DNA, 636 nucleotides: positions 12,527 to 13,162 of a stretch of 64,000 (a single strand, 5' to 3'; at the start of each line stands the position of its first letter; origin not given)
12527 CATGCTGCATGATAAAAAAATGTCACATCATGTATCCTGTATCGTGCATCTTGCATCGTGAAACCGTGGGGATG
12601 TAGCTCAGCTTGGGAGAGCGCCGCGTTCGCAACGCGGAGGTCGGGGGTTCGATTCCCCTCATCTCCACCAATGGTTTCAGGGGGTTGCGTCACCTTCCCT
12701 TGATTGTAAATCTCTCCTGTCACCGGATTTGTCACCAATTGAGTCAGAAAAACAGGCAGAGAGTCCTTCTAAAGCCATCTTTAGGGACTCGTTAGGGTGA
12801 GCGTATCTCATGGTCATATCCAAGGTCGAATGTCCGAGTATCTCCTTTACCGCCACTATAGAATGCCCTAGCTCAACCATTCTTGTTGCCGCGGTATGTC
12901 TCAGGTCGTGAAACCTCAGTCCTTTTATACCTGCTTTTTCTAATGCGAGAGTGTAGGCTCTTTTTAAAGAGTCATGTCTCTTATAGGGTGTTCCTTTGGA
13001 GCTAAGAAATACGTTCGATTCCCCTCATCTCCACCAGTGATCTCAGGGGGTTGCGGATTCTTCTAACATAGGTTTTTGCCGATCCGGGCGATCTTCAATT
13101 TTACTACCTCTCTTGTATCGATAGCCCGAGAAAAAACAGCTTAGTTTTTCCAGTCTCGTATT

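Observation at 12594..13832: tRNA-Ala followed by three nested copies of its 3' end, an integrase remnant and foreign cargo: stacked, decayed integrative elements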

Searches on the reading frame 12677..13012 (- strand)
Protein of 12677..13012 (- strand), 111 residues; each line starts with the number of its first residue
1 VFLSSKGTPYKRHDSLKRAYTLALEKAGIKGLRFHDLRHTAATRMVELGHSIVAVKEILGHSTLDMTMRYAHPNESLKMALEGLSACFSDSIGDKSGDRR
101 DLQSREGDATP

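Call 8: search_protein_families(library=pfam, proteins=[window:12677-13012:-], max_evalue=0.01)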
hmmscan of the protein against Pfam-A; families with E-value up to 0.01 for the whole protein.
window:12677-13012:- (111 aa): 1 family
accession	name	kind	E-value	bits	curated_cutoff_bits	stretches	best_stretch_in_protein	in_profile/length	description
PF00589.27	Phage_integrase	-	8.7e-17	61.9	27.1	1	1-75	96-170/172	Phage integrase family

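Call 27: find_homologous_proteins(query=window:12677-13012:-, max_evalue=0.00001)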
Query window:12677-13012:- (111 aa): 294 proteins with E <= 0.00001 among 306 candidates; the best 120 are listed.
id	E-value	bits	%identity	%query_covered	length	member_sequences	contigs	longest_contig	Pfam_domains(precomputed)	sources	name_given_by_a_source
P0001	3.8e-54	199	87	100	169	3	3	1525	PF00589.28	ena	-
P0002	6.7e-42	160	77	93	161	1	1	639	PF00589.28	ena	-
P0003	5.2e-39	150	80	82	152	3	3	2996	PF00589.28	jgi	jgi:integrase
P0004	2.3e-36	142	76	80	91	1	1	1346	PF00589.28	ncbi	-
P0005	5.5e-34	134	66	94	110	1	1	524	PF00589.28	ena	-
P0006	3.9e-33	132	81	73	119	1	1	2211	PF00589.28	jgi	-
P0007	4.6e-33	131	74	81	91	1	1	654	PF00589.28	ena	-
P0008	1.6e-31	126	66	87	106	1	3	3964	PF00589.28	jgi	jgi:integrase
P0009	5.5e-31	125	65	89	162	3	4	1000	PF00589.28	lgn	-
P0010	6.7e-31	124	64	88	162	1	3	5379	PF00589.28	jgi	-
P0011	1.2e-30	123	64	90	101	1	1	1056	PF00589.28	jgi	jgi:integrase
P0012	4.4e-30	122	74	76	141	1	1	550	PF00589.28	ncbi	-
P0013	4.6e-30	122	67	87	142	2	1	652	PF00589.28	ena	-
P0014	5.5e-30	121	63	91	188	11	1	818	PF00589.28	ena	-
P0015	6.0e-30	121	69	80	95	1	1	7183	PF00589.28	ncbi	-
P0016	1.6e-29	120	65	86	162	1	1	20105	PF00589.28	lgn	-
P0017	1.9e-29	120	65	86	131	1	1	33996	PF00589.28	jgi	-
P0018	2.0e-29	120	62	89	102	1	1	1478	PF00589.28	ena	-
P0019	2.3e-29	119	63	86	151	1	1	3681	PF00589.28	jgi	jgi:integrase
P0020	3.8e-29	119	66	86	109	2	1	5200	PF00589.28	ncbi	ncbi:MAG: tyrosine-type recombinase/integrase, partial [Thermodesulfobacteriota bacterium]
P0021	5.9e-29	118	68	86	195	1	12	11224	PF00589.28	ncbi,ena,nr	ncbi:MAG TPA: site-specific integrase [Thermodesulfobacteriota bacterium]|nr:site-specific integrase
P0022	5.9e-29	118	68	86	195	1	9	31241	PF00589.28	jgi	-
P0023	1.1e-28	117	64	88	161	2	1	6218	PF00589.28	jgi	jgi:integrase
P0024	1.1e-28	117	71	76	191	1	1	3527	PF00589.28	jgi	-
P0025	1.3e-28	117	61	94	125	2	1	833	PF00589.28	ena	-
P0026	1.4e-28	117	63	88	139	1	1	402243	PF00589.28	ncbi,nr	ncbi:MAG: hypothetical protein KatS3mg078_1317 [Deltaproteobacteria bacterium]|nr:MAG: hypothetical 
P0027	1.6e-28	117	65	79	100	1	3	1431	PF00589.28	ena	-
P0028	2.5e-28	116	69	76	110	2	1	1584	PF00589.28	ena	-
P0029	7.7e-28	115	68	77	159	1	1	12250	PF00589.28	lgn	-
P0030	7.7e-28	115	66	81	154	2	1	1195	PF00589.28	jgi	-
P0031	2.6e-27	113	66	82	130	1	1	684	PF00589.28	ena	-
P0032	5.2e-27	112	66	77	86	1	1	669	PF00589.28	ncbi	-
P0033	8.9e-27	111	76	65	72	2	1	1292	PF00589.28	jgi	jgi:integrase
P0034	9.4e-27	111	66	77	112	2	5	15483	PF00589.28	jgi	jgi:integrase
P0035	9.6e-27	111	59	83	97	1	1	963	PF00589.28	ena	-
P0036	1.6e-26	110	69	76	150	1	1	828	PF00589.28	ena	-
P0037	2.4e-26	110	67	76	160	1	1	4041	PF00589.28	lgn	-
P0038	2.9e-26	109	59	86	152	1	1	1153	PF00589.28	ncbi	-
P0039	3.5e-26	109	62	88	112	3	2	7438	PF00589.28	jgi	jgi:integrase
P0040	3.6e-26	109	62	77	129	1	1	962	PF00589.28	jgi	-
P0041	3.7e-26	109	71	70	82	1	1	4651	PF00589.28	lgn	-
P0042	3.9e-26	109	67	76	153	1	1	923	PF00589.28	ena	-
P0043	4.1e-26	109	55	92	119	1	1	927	PF00589.28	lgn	-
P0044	5.0e-26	109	67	77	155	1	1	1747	PF00589.28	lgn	-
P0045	5.3e-26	109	60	87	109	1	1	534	PF00589.28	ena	-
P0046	5.6e-26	109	56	94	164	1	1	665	PF00589.28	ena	-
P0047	7.8e-26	108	66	77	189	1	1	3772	PF00589.28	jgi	-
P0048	1.0e-25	108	59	88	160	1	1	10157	PF00589.28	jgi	-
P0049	1.2e-25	107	59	87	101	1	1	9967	PF00589.28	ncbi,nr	ncbi:MAG: tyrosine-type recombinase/integrase [Candidatus Dadabacteria bacterium]|nr:tyrosine-type r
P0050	1.6e-25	107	63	76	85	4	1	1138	PF00589.28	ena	-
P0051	2.3e-25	107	65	77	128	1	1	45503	PF00589.28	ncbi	ncbi:MAG: tyrosine-type recombinase/integrase [Thermodesulfobacteriota bacterium]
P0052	2.4e-25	107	57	95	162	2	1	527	PF00589.28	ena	-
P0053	3.5e-25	106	66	77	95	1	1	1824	PF00589.28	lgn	-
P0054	3.6e-25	106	58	90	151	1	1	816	PF00589.28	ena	-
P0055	3.9e-25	106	59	81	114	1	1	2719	PF00589.28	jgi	jgi:integrase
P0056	6.8e-25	105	60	82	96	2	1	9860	PF00589.28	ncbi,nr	ncbi:MAG: site-specific integrase [Candidatus Dadabacteria bacterium]|nr:site-specific integrase [Ca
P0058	1.2e-24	104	57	87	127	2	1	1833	PF00589.28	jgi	jgi:integrase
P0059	1.5e-24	104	51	100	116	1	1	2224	PF00589.28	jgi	-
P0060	1.9e-24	104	64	77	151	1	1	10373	PF00589.28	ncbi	ncbi:MAG: tyrosine-type recombinase/integrase [Ignavibacteriales bacterium]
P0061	2.1e-24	103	60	83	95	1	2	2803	PF00589.28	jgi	jgi:integrase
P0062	2.5e-24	103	68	66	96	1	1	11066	PF00589.28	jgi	-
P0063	3.2e-24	103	60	77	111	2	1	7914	PF00589.28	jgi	jgi:integrase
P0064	4.1e-24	103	59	83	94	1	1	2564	PF00589.28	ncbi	-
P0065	4.1e-24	103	60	83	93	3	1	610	PF00589.28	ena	-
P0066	6.2e-24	102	55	90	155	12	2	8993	PF00589.28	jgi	jgi:integrase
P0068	8.5e-24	102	65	76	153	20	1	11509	PF00589.28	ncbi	-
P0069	1.2e-23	101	61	77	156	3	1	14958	PF00589.28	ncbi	-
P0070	1.3e-23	101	61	77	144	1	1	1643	PF00589.28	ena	-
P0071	1.8e-23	101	59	87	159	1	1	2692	PF00589.28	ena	-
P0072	1.8e-23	100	56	87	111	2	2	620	PF00589.28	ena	-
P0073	4.9e-23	99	52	93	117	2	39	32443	PF00589.28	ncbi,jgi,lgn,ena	jgi:integrase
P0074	9.0e-23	98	68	71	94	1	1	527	PF00589.28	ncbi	-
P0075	1.0e-22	98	69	68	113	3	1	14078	PF00589.28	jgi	jgi:integrase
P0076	1.3e-22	98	59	80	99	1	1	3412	PF00589.28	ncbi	ncbi:MAG: site-specific integrase, partial [Thermodesulfobacteriota bacterium]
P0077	1.9e-22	97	52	96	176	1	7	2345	PF00589.28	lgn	-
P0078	4.1e-22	96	67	63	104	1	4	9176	PF00589.28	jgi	jgi:integrase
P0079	4.9e-22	96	54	88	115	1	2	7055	PF00589.28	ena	-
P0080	5.0e-22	96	60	74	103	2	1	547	PF00589.28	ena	-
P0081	5.7e-22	96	57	80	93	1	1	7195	PF00589.28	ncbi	ncbi:MAG: site-specific integrase, partial [Thermodesulfobacteriota bacterium]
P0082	7.0e-22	95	52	88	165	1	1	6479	PF00589.28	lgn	-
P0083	7.9e-22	95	53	86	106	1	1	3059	PF00589.28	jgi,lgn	-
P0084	1.0e-21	95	63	68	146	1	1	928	PF00589.28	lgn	-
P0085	1.0e-21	95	62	68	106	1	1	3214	PF00589.28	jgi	-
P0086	1.7e-21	94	51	95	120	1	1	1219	PF00589.28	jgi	jgi:integrase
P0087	1.8e-21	94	61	76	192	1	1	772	PF00589.28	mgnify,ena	mgnify:FL=1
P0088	1.9e-21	94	51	96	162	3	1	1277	PF00589.28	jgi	jgi:integrase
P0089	2.2e-21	94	61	76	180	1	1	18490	PF00589.28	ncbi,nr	ncbi:MAG TPA: site-specific integrase, partial [Thermodesulfobacteriota bacterium]|nr:site-specific 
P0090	3.1e-21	93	60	77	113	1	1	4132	PF00589.28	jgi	jgi:integrase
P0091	3.2e-21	93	64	65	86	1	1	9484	PF00589.28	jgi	-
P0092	3.6e-21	93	64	76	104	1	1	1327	PF00589.28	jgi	jgi:integrase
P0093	3.7e-21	93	61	76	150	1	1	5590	PF00589.28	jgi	-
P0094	3.9e-21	93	61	76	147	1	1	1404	PF00589.28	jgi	-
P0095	4.8e-21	93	61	76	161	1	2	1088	PF00589.28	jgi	-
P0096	4.8e-21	93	64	67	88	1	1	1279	PF00589.28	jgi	jgi:integrase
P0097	9.8e-21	92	62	69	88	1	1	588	PF00589.28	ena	-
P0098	1.2e-20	91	87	48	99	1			PF00589.28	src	-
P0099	2.0e-20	91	58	77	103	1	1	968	PF00589.28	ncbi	-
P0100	2.2e-20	91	56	76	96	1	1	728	PF00589.28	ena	-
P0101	5.6e-20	89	56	73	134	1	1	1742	PF00589.28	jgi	-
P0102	5.9e-20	89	57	76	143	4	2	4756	PF00589.28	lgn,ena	-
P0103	7.5e-20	89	67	59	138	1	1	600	PF00589.28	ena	-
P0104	9.4e-20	89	57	76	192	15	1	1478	PF00589.28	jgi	jgi:integrase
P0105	1.1e-19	88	56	80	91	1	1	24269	PF00589.28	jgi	jgi:integrase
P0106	1.2e-19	88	62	66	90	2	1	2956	PF00589.28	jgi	-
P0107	1.2e-19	88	58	77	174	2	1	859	PF00589.28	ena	-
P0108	1.3e-19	88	49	86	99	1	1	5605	PF00589.28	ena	-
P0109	1.4e-19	88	70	58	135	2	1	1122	PF00589.28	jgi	-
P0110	1.4e-19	88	50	90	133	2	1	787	PF00589.28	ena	-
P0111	1.6e-19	88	59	68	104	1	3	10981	PF00589.28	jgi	jgi:integrase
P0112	1.9e-19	88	55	77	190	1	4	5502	PF00589.28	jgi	jgi:integrase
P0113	2.3e-19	87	61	64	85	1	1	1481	PF00589.28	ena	-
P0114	2.4e-19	87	48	86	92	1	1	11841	PF00589.28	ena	-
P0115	3.7e-19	87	67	60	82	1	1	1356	PF00589.28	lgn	-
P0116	4.2e-19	86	56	76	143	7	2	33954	PF00589.28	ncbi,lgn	ncbi:MAG: site-specific integrase [Candidatus Dadabacteria bacterium]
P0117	4.8e-19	86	64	65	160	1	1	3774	PF00589.28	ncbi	-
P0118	5.0e-19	86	55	76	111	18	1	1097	PF00589.28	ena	-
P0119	5.5e-19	86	55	77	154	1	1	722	PF00589.28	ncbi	-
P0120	5.6e-19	86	65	64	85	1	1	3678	PF00589.28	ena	-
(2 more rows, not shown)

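Call 29: find_encoding_contigs(protein=P0001, flank=10000, max_places=4)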
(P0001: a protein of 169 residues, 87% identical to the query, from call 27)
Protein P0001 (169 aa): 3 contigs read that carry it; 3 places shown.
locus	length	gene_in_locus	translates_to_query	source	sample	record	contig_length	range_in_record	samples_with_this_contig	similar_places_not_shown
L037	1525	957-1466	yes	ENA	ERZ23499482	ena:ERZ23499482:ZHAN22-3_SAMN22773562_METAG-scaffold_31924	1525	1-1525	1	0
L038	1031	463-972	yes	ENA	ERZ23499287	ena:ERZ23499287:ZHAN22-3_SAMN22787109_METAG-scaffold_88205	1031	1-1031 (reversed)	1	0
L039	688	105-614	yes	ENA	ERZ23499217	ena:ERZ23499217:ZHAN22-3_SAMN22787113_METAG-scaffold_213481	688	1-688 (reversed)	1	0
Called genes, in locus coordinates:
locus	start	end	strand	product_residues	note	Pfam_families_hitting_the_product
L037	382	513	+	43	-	-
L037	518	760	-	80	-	-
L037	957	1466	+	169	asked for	PF00589:Phage_integrase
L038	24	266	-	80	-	-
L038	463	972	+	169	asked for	PF00589:Phage_integrase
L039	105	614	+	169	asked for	PF00589:Phage_integrase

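Call 30: find_encoding_contigs(protein=P0022, flank=10000, max_places=4)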
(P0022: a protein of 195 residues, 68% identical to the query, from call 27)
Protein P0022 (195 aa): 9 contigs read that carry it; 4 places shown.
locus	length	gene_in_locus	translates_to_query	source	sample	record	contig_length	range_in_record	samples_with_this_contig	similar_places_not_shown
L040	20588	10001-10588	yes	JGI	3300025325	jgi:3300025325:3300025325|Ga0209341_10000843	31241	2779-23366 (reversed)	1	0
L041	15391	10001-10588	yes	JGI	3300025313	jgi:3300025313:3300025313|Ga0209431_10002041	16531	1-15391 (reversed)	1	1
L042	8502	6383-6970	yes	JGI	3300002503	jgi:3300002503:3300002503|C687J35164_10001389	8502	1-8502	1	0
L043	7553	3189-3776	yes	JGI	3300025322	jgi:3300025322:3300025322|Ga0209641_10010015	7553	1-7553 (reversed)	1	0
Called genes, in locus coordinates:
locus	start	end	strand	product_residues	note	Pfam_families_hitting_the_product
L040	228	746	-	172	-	PF22769:DCD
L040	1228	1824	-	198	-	PF00694:Aconitase_C, PF27512:LeuD, PF27434:LeuD_C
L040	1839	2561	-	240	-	PF00330:Aconitase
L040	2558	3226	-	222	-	PF00330:Aconitase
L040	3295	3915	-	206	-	-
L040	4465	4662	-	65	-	-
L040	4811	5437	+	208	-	-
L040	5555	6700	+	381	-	-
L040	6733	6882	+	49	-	-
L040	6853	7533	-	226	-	PF13565:HTH_32 (weak), PF00665:rve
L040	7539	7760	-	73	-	-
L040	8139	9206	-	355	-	-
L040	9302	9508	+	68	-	-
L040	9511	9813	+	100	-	-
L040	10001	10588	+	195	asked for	PF00589:Phage_integrase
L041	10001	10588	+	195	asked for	PF00589:Phage_integrase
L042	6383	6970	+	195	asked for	PF00589:Phage_integrase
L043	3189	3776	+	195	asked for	PF00589:Phage_integrase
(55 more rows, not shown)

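Call 31: find_encoding_contigs(protein=P0026, flank=10000, max_places=2)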
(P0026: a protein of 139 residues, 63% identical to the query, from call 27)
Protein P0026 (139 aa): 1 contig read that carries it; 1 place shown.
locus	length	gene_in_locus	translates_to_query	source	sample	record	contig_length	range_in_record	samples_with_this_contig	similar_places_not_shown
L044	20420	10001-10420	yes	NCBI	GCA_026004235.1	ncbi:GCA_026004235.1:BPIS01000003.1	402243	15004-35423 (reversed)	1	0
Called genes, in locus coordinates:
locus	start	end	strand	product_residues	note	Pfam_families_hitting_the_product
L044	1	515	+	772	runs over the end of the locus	PF03924:CHASE, PF01590:GAF (weak), PF13185:GAF_2, PF00512:HisKA, PF02518:HATPase_c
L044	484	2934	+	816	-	PF00072:Response_reg, PF01590:GAF, PF13185:GAF_2, PF00989:PAS, PF08448:PAS_4, PF13426:PAS_9, PF02518:HATPase_c, PF00072:Response_reg, +2 more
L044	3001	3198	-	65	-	-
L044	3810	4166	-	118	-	PF00462:Glutaredoxin, PF03960:ArsC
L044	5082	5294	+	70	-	PF12728:HTH_17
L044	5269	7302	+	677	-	PF09250:Prim-Pol, PF08708:PriCT_1, PF13481:AAA_25, PF03796:DnaB_C (faint), PF01978:TrmB (weak)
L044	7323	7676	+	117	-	-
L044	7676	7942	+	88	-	-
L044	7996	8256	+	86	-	-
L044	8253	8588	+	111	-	-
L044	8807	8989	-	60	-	-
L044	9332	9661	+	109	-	-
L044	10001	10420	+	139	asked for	PF00589:Phage_integrase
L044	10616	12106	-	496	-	PF00004:AAA, PF17862:AAA_lid_3 (weak)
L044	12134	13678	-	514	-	PF00682:HMGL-like, PF22617:HCS_D2, PF08502:LeuA_dimer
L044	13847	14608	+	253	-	PF01790:LGT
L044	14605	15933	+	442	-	PF00070:Pyr_redox (faint), PF01210:NAD_Gly3P_dh_N (faint), PF01262:AlaDh_PNT_C (faint), PF02254:TrkA_N, PF03435:Sacchrp_dh_NADP (weak), PF02080:TrkA_C, PF02254:TrkA_N, PF02080:TrkA_C, +13 more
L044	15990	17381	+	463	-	PF02386:TrkH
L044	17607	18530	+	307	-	PF01467:CTP_transf_like (weak), PF06574:FAD_syn, PF01687:Flavokinase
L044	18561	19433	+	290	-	PF08501:Shikimate_dh_N, PF01488:Shikimate_DH, PF18317:SDH_C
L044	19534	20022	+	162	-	-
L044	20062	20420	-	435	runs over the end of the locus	-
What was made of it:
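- Closest known: Tandem accretion of ICEs/IMEs with CIMEs. Different: Complete relatives look like PrimPol-helicase elements rather than ICEs (call 31).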

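Call 79: search_protein_families(library=phrogs, proteins=[window:12677-13012:-], max_evalue=0.01)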
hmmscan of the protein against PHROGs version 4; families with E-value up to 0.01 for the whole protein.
window:12677-13012:- (111 aa): 8 families
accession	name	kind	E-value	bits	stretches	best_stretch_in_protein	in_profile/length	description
phrog_1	-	integration and excision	2.1e-20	74.5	1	1-86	364-449/611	integrase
phrog_216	-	integration and excision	6.3e-20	72.5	1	1-77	150-229/301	integrase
phrog_35951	-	unknown function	1.2e-14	55.5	1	12-73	2-62/97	-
phrog_7685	-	integration and excision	9.3e-10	39.4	1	2-76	154-226/240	integrase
phrog_7269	-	integration and excision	1.1e-08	35.9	1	29-74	26-70/89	integrase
phrog_25190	-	integration and excision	2.7e-08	35.1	1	18-67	33-82/109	integrase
phrog_34557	-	integration and excision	0.0087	16.8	1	14-80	108-173/183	integrase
phrog_17497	-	unknown function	0.0096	17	0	26-86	52-114/133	-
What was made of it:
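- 12677..13012 (-): Integrase pseudogene (unit S1). In-frame C-terminal third of a tyrosine recombinase, keeping the HDLRH, LGH and RY motifs. About 258 N-terminal codons are missing and no start codon serves the full frame. PF00589 E 8.7e-17 and phrog_1 integrase (calls 8, 79).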
